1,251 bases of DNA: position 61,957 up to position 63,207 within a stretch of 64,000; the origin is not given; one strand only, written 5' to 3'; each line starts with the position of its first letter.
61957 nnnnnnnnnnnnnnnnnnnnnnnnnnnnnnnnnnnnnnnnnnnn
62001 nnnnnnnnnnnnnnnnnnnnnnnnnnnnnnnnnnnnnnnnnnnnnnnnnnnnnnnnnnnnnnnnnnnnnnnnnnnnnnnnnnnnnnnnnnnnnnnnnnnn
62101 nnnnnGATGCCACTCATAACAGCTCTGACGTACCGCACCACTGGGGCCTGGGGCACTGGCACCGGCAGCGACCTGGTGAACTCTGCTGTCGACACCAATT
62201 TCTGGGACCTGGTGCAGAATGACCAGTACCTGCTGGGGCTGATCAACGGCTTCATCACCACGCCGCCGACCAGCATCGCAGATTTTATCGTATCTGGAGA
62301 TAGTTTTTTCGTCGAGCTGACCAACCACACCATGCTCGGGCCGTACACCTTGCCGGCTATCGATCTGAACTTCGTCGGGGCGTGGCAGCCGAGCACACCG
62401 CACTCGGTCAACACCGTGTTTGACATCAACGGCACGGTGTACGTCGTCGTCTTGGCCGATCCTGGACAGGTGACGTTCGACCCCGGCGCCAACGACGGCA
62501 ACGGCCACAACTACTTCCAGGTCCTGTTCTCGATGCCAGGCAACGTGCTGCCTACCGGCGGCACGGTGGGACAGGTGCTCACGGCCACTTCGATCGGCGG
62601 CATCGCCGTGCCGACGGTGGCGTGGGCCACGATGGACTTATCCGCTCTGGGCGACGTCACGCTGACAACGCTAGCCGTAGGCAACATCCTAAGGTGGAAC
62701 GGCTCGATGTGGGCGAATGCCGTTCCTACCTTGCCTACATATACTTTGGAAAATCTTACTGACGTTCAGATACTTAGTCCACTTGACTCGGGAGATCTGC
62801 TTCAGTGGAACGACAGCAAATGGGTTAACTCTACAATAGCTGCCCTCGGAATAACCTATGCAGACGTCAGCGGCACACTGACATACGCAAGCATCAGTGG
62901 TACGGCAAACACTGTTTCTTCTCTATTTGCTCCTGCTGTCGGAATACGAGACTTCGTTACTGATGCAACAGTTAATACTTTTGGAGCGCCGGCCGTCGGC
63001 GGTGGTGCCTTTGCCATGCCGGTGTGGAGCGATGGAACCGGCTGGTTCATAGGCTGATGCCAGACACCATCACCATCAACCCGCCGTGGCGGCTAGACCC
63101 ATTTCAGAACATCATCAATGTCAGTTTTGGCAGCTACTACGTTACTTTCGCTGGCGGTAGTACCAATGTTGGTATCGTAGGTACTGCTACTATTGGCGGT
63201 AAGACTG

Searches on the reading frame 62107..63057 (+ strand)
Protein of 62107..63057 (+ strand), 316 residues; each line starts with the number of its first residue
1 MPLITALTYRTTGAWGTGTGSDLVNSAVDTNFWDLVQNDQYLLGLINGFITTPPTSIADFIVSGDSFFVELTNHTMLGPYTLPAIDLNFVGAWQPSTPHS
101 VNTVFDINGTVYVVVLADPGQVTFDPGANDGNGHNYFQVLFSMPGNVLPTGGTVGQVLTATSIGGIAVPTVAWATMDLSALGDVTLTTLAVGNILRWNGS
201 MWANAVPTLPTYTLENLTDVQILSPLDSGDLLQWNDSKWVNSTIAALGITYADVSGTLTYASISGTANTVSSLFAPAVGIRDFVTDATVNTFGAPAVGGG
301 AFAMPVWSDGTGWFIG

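Call 54: find_encoding_contigs(protein=window:62107-63057:+, flank=10000, max_places=3)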
Protein window:62107-63057:+ (316 aa): 15 contigs read that carry it; 3 places shown.
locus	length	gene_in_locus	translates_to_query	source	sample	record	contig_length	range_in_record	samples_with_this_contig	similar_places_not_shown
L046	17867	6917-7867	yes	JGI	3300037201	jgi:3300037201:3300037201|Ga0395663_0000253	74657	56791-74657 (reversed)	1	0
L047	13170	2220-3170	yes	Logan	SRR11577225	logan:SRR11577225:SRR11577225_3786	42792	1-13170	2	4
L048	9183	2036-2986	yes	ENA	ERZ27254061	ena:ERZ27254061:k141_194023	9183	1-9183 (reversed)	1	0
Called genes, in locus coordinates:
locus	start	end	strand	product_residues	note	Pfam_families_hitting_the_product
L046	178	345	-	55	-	-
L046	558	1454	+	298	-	-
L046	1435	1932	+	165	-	-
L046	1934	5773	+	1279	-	-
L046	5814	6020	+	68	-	-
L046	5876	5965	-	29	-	-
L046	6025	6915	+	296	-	-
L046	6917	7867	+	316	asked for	-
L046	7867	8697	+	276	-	-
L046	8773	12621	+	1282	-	PF13489:Methyltransf_23 (faint), PF08242:Methyltransf_12 (faint), PF13578:Methyltransf_24, PF13649:Methyltransf_25 (faint), PF08241:Methyltransf_11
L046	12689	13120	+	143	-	-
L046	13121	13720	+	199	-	-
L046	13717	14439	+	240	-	PF01048:PNP_UDP_1 (faint)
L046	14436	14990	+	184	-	-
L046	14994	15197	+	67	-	-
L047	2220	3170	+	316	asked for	-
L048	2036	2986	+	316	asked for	-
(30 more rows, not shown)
